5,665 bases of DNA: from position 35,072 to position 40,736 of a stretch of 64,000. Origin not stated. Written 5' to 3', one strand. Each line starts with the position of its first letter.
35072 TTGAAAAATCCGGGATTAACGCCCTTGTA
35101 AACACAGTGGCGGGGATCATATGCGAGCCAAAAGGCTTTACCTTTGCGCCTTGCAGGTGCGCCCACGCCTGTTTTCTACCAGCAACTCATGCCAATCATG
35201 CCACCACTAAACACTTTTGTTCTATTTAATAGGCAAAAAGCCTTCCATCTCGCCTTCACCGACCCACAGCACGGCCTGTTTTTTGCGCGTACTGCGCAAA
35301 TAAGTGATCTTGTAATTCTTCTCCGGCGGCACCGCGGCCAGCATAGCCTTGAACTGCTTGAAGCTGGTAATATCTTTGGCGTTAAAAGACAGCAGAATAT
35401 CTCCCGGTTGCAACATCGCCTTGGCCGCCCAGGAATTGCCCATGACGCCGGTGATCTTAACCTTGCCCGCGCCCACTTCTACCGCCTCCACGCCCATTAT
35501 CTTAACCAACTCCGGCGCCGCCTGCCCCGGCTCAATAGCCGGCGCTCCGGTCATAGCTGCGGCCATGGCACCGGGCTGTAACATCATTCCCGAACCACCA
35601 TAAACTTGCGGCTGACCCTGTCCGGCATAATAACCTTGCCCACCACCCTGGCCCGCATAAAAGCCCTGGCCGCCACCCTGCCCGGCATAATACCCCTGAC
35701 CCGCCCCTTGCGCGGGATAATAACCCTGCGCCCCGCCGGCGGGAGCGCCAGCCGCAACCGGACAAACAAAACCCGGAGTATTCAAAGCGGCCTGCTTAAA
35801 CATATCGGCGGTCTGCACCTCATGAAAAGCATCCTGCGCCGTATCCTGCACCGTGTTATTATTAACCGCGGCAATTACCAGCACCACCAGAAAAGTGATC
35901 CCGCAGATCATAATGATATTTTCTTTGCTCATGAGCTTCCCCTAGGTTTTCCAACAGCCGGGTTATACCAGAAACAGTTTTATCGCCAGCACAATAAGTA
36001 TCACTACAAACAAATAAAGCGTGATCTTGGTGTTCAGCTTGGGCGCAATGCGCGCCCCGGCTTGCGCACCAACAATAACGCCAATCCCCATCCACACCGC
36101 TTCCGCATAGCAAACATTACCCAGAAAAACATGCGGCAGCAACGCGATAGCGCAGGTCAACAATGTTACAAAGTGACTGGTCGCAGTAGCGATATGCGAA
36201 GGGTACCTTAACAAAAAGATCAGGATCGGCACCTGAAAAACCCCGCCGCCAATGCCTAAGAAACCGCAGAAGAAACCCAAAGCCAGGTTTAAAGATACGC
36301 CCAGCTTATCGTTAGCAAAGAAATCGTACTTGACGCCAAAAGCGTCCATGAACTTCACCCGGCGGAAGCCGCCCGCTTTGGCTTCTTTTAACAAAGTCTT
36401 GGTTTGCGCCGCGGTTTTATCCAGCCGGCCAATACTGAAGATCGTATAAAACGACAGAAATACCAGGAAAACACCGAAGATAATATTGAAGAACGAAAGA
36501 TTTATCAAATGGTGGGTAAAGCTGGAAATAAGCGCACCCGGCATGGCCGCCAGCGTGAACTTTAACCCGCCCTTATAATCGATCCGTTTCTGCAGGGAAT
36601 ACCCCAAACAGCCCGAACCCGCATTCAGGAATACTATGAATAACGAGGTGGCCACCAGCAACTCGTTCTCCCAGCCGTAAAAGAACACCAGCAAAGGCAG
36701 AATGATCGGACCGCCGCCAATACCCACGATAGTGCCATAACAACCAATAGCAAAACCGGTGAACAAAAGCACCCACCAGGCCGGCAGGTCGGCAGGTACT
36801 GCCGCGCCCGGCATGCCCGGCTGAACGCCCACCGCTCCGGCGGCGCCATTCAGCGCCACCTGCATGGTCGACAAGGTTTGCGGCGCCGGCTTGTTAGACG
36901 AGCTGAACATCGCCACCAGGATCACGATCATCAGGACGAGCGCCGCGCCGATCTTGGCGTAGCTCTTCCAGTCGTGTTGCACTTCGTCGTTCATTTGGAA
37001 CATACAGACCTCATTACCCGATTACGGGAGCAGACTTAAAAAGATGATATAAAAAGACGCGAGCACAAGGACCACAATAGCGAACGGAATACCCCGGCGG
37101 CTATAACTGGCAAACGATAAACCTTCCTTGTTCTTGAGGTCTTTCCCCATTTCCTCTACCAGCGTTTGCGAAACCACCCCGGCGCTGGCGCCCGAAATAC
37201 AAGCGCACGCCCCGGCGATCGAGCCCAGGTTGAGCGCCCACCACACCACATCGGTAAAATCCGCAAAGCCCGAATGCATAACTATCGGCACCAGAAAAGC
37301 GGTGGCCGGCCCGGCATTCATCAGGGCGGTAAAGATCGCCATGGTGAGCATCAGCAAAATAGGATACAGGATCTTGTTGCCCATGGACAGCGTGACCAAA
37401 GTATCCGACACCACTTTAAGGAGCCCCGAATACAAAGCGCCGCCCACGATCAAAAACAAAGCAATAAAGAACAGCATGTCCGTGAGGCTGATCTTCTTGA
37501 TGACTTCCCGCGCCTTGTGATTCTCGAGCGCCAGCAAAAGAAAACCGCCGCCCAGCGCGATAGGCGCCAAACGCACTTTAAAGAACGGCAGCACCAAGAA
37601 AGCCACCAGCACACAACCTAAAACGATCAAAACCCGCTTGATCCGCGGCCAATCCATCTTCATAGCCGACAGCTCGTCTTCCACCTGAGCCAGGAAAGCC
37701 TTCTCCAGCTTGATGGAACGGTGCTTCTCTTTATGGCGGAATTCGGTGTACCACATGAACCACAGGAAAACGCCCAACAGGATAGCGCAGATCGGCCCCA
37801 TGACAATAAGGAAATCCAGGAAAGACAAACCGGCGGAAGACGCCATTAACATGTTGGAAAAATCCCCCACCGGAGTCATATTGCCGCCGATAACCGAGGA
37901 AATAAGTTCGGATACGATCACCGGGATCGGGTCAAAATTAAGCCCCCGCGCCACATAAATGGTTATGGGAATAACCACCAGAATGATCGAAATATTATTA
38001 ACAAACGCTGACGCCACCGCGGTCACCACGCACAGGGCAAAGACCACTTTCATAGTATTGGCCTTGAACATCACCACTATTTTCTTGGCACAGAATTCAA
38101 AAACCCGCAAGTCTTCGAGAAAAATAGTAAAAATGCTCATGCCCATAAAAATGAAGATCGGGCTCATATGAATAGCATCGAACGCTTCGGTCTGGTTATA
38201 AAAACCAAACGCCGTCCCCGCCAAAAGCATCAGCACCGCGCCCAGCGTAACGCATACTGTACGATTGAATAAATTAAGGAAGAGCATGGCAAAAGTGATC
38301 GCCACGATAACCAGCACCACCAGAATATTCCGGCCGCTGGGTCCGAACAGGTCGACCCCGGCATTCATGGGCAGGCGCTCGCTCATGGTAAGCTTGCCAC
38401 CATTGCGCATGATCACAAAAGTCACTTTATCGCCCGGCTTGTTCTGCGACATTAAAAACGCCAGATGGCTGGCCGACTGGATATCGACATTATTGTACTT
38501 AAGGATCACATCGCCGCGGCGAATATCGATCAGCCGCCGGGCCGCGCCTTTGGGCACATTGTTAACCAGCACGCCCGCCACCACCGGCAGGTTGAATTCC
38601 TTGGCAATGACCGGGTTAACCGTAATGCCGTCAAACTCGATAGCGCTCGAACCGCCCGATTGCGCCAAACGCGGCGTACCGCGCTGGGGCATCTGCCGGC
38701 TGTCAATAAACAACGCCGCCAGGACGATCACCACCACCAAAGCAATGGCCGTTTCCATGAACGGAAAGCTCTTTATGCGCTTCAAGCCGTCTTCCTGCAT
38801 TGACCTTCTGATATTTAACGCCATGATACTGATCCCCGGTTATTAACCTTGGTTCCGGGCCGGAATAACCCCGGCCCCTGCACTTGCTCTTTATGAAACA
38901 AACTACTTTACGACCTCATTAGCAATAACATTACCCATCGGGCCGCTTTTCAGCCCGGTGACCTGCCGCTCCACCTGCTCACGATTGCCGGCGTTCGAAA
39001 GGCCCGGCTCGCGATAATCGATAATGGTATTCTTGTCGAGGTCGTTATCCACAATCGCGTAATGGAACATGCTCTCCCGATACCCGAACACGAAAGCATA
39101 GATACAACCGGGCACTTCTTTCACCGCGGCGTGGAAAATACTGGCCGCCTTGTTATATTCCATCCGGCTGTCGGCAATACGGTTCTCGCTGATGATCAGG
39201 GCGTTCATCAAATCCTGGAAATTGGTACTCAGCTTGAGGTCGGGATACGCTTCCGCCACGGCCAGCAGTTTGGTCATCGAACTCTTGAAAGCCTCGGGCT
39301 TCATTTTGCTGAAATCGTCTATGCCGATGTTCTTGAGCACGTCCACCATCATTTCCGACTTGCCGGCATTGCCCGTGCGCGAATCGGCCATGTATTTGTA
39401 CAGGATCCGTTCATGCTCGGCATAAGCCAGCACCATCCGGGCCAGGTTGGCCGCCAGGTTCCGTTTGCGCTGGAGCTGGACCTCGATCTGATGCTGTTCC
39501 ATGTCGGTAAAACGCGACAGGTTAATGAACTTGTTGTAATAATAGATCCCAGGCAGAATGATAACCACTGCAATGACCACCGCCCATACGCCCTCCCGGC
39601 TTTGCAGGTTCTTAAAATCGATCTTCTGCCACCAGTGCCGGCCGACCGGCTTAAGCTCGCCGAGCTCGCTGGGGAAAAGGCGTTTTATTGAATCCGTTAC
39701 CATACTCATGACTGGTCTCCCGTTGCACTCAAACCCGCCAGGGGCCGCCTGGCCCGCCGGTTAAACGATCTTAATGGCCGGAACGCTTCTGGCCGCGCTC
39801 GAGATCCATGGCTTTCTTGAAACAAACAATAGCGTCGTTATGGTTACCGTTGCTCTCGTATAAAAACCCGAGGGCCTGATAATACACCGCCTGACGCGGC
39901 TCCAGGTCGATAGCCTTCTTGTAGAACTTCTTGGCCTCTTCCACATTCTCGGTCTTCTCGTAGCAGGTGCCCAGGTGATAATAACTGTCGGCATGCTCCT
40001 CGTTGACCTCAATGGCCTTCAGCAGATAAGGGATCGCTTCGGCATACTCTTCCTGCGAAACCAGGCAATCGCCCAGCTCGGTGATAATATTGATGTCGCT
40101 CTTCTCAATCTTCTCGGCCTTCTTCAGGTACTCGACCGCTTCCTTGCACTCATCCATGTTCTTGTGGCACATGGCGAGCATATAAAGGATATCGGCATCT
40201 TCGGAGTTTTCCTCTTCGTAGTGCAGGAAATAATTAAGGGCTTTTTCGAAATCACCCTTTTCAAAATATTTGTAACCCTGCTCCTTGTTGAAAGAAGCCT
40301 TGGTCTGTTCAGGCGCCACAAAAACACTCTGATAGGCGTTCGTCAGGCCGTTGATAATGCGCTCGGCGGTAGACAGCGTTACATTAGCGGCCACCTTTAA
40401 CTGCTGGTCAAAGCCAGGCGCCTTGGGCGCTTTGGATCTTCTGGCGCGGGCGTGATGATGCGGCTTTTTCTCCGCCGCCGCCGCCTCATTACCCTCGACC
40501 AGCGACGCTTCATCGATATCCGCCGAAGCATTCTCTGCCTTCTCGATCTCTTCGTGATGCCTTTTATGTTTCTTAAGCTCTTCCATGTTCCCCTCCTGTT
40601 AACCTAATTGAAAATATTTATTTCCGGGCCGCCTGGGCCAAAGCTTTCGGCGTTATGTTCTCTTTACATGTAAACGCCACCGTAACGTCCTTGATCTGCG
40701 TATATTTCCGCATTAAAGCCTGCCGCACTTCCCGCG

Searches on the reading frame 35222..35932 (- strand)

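Call 41: search_protein_families(library=pfam, proteins=[window:35222-35932:-], max_evalue=0.00001)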
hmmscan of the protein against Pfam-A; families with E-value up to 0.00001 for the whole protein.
window:35222-35932:- (236 aa): 3 families
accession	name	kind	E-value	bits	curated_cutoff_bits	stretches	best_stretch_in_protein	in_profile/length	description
PF17820.7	PDZ_6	-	2.6e-07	30.7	27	1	160-204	2-46/54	PDZ domain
PF00595.29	PDZ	-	4.8e-06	27.3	23.2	0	146-205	12-74/81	PDZ domain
PF13180.12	PDZ_2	-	8.6e-06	26.4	27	0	146-220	3-76/80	PDZ domain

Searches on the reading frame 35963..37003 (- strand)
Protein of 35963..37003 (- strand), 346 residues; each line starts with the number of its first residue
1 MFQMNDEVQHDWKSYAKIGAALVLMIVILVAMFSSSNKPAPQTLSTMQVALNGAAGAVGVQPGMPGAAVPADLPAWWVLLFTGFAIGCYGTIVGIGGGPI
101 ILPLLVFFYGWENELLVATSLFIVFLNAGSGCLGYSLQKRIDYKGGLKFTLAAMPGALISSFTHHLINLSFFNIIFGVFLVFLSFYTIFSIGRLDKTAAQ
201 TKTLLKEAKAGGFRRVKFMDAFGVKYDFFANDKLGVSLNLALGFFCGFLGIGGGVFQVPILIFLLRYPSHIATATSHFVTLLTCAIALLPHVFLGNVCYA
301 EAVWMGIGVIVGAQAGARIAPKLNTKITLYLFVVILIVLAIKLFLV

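Call 42: search_protein_families(library=pfam, proteins=[window:35963-37003:-], max_evalue=0.00001)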
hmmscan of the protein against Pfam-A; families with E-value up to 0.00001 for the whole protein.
window:35963-37003:- (346 aa): 1 family
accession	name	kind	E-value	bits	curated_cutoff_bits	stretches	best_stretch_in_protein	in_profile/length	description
PF01925.25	TauE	-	2.8e-50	171.7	32.6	2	79-343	1-237/237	Sulfite exporter TauE/SafE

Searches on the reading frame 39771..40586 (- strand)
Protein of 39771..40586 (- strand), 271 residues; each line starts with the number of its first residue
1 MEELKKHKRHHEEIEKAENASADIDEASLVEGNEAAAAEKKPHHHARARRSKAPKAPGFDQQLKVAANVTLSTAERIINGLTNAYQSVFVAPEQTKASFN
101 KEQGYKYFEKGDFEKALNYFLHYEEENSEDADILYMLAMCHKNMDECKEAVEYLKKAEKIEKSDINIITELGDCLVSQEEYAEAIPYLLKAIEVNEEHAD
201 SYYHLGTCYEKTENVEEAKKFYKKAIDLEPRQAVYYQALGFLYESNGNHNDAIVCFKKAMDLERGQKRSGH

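Call 42: search_protein_families(library=pfam, proteins=[window:39771-40586:-], max_evalue=0.00001)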
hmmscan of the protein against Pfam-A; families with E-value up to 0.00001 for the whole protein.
window:39771-40586:- (271 aa): 15 families
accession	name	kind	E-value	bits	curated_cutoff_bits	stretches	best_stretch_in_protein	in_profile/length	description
PF00515.34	TPR_1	-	1.4e-26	91.6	27.8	1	199-231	1-33/34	Tetratricopeptide repeat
PF13181.12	TPR_8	-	3.8e-26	89.4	25.7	1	199-230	1-32/34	Tetratricopeptide repeat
PF07719.23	TPR_2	-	9.5e-25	85.1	27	1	199-231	1-33/34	Tetratricopeptide repeat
PF13424.12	TPR_12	-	3.5e-19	69.2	30.1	1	169-228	7-74/77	Tetratricopeptide repeat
PF13431.12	TPR_17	-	1e-16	60.2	24.4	0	221-253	1-33/34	Tetratricopeptide repeat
PF14559.12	TPR_19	-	1.4e-16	61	25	1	175-238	1-64/68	Tetratricopeptide repeat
PF13414.12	TPR_11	-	2e-15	56.6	26.8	0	172-211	1-40/42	TPR repeat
PF13428.12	TPR_14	-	6.6e-14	51.5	23.5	0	201-240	3-42/44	Tetratricopeptide repeat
PF13432.12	TPR_16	-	5.3e-13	49.6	32.7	1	171-230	3-62/65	Tetratricopeptide repeat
PF13174.12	TPR_6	-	3.1e-12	46.7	26.3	0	200-230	1-31/33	Tetratricopeptide repeat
PF13176.12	TPR_7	-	9e-12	44.5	27.9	0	170-197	4-33/36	Tetratricopeptide repeat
PF12895.13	ANAPC3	-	5.2e-11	43.1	27.2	0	166-224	24-81/82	Anaphase-promoting complex, cyclosome, subunit 3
PF13374.12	TPR_10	-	7.4e-11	42.1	27.5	0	171-197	8-34/42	Tetratricopeptide repeat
PF25063.1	ARM_TT21_C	-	3.1e-10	40.7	35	1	100-231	24-161/209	Tetratricopeptide repeat protein 21 C-terminal ARM domain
PF23914.1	TPR_CcmH_CycH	-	1.8e-06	28.3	42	0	127-228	46-150/158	Cytochrome c-type biogenesis protein H TPR domain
